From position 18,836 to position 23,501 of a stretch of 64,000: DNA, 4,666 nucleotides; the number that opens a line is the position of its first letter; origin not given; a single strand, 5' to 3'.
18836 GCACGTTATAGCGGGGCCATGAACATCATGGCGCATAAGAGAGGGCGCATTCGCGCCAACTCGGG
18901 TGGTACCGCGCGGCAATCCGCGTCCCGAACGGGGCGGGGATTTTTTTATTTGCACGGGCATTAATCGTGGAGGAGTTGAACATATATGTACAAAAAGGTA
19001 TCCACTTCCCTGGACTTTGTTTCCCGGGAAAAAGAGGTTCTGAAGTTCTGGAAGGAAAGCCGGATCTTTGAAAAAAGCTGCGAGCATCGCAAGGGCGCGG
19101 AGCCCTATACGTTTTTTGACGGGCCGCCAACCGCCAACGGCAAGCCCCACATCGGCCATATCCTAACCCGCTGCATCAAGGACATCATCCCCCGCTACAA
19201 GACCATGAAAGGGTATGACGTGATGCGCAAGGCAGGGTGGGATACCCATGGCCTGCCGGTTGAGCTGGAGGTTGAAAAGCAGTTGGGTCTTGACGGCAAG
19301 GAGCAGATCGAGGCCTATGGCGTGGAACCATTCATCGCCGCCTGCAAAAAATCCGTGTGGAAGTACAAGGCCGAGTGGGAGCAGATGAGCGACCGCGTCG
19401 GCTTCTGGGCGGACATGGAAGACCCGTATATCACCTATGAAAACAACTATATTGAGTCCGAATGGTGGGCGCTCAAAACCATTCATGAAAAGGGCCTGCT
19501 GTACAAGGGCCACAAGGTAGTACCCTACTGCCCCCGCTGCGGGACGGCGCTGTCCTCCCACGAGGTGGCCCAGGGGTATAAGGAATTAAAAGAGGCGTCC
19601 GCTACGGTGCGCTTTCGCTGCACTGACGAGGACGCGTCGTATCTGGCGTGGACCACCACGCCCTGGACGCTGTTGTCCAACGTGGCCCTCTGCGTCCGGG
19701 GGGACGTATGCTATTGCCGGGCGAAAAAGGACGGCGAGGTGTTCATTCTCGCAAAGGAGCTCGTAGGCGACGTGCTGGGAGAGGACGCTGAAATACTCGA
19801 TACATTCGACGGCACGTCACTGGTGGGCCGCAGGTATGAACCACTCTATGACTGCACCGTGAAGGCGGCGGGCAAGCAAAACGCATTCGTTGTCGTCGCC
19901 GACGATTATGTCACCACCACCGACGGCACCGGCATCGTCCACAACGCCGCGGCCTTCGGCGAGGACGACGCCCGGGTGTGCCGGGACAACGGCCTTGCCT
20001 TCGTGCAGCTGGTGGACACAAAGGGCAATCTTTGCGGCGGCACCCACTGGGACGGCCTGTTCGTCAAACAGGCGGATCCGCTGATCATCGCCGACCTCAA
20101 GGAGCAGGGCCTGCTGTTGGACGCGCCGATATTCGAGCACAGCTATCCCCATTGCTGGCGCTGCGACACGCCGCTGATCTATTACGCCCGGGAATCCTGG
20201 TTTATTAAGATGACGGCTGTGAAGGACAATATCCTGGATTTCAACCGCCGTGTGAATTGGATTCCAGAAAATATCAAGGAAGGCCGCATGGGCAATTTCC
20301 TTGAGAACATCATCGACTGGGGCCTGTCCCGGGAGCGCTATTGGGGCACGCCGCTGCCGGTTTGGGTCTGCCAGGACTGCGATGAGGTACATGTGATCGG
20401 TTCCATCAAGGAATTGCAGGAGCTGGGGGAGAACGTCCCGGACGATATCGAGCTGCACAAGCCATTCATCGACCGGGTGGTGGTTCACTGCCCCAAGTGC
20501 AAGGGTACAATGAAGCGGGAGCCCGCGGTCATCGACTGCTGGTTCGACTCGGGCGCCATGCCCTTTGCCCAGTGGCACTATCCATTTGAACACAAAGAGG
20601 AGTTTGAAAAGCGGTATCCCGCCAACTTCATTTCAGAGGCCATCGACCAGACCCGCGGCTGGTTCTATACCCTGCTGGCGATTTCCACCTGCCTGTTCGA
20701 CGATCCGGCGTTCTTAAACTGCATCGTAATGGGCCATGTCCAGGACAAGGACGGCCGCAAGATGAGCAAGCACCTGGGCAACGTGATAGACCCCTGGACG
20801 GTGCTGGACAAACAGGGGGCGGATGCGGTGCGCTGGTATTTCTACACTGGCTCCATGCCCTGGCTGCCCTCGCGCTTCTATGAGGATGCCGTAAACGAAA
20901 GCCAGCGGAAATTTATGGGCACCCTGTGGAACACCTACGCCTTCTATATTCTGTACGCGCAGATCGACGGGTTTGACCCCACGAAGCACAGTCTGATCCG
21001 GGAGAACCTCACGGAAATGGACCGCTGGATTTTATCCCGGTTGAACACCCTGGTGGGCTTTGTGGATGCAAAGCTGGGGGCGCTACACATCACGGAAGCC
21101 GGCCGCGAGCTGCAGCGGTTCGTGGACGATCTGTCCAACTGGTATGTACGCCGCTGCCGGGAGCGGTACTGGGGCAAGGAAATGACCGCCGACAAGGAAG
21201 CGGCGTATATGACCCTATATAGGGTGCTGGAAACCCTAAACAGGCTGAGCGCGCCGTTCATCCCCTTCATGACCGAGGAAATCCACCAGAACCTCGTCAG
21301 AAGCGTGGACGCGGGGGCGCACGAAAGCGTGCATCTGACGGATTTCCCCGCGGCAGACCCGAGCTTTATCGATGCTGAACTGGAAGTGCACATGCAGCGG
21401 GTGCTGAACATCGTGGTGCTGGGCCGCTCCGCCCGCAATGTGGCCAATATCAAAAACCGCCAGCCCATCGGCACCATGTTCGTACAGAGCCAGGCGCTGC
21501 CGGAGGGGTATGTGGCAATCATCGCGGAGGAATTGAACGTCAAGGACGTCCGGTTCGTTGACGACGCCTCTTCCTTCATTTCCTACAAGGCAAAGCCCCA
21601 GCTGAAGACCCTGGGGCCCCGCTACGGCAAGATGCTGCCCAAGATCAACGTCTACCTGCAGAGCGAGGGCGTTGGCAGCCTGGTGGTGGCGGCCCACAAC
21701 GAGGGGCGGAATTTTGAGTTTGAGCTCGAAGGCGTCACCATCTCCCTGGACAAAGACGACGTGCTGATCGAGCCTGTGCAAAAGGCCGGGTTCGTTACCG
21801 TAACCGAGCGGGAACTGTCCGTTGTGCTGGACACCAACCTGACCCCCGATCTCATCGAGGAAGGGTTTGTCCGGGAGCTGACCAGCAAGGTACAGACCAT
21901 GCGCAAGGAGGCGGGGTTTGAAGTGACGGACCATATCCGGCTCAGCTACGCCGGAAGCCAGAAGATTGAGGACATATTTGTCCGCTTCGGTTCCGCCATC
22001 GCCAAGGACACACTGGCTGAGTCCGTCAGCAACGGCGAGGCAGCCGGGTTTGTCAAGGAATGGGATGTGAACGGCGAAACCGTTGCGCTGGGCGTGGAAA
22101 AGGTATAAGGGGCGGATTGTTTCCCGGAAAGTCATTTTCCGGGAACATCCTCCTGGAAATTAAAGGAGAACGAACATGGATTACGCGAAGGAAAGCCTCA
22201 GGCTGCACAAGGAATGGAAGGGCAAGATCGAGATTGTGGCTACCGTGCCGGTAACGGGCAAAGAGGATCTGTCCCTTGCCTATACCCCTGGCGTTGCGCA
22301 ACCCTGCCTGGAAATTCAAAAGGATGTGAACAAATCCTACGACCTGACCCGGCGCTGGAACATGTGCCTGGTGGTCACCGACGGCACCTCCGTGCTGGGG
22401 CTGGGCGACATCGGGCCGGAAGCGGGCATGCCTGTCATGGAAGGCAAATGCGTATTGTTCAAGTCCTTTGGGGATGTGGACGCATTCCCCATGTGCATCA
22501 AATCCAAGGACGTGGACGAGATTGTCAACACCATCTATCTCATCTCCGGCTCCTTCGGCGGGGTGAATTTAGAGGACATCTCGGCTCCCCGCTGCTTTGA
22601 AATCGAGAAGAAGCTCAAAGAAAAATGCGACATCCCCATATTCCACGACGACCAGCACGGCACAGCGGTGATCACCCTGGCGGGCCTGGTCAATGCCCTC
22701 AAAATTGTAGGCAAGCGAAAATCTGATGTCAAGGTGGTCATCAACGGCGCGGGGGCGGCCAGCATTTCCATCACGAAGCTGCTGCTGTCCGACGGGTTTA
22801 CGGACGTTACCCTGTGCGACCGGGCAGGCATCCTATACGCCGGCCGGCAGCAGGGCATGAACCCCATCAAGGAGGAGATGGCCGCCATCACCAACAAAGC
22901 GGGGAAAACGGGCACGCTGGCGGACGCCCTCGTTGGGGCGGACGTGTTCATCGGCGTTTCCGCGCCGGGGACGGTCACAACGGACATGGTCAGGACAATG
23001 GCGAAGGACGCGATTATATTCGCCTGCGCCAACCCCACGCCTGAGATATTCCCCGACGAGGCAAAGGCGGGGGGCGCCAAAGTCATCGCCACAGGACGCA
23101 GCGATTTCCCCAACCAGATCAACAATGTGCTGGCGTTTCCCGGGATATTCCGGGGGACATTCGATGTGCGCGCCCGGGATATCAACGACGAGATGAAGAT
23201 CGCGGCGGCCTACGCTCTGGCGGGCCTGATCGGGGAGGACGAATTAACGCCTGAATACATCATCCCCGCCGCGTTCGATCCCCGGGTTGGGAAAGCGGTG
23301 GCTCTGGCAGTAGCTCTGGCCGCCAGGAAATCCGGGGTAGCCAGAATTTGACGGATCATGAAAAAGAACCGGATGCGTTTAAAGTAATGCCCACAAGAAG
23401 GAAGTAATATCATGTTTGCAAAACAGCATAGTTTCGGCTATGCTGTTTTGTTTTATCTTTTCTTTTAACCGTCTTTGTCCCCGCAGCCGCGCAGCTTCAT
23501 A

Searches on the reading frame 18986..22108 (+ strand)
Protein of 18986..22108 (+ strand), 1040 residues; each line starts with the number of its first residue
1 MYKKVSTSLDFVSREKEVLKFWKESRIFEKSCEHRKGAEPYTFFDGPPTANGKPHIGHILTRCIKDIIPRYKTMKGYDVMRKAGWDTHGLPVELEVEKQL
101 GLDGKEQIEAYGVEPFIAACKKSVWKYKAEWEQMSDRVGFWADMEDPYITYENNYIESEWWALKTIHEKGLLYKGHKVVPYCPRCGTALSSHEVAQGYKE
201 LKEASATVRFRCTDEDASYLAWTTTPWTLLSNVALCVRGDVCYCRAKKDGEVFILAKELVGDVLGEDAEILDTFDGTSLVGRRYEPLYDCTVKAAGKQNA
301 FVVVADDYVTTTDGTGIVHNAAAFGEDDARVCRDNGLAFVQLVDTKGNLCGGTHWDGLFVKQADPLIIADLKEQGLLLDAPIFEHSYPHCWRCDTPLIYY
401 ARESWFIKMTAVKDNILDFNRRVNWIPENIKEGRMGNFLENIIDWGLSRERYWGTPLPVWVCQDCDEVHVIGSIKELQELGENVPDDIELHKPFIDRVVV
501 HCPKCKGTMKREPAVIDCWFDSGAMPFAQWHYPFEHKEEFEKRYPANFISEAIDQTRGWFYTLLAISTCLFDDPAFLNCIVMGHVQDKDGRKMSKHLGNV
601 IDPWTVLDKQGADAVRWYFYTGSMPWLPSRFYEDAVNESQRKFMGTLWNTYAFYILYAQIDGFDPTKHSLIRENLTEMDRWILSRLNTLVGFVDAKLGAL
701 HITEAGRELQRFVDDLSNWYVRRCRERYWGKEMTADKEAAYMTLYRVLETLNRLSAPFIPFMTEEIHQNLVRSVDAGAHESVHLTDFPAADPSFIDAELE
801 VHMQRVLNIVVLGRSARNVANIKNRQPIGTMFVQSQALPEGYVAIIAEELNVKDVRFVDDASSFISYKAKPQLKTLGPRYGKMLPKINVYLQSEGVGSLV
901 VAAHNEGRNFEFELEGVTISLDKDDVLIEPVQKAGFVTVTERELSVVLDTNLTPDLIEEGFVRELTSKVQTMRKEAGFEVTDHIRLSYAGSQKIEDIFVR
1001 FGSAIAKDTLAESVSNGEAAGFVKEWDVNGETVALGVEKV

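Call 45: search_protein_families(library=pfam, proteins=[window:18986-22108:+], max_evalue=0.001)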
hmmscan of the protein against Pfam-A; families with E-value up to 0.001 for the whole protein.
window:18986-22108:+ (1040 aa): 5 families
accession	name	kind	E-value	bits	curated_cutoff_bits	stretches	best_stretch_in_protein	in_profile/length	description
PF00133.28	tRNA-synt_1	-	1.5e-132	442.7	22.7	1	18-620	2-403/414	tRNA synthetases class I (I, L, M and V)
PF19302.4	DUF5915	-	5.8e-54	183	27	1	844-1040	2-195/195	Domain of unknown function (DUF5915)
PF08264.19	Anticodon_1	-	7.5e-32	110.7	25.1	1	679-828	1-144/148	Anticodon-binding domain of tRNA ligase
PF09334.17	tRNA-synt_1g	-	3.7e-21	75.8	20.1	1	50-194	10-135/391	tRNA synthetases class I (M)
PF01406.26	tRNA-synt_1e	-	3.9e-06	26.9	27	0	565-622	227-283/301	tRNA synthetases class I (C) catalytic domain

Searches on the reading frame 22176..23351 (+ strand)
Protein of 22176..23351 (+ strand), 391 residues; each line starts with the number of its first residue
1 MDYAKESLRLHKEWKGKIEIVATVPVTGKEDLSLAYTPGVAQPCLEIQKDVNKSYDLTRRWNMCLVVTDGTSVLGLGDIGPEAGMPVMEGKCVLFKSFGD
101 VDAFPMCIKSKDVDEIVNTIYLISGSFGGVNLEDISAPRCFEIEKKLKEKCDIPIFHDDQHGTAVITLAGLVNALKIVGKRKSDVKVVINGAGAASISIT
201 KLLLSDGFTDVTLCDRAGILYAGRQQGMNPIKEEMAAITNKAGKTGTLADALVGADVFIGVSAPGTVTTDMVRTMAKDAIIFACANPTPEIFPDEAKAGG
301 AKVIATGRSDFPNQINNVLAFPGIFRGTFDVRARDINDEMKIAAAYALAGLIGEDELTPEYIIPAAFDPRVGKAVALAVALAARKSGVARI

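Call 45: search_protein_families(library=pfam, proteins=[window:22176-23351:+], max_evalue=0.001)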
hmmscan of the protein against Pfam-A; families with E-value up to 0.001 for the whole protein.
window:22176-23351:+ (391 aa): 2 families
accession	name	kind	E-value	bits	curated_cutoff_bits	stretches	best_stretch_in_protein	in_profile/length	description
PF00390.24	malic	-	2.7e-30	106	23.1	1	16-148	2-182/182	Malic enzyme, N-terminal domain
PF03949.21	Malic_M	-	2e-22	80.2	23.5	1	162-380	3-254/258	Malic enzyme, NAD binding domain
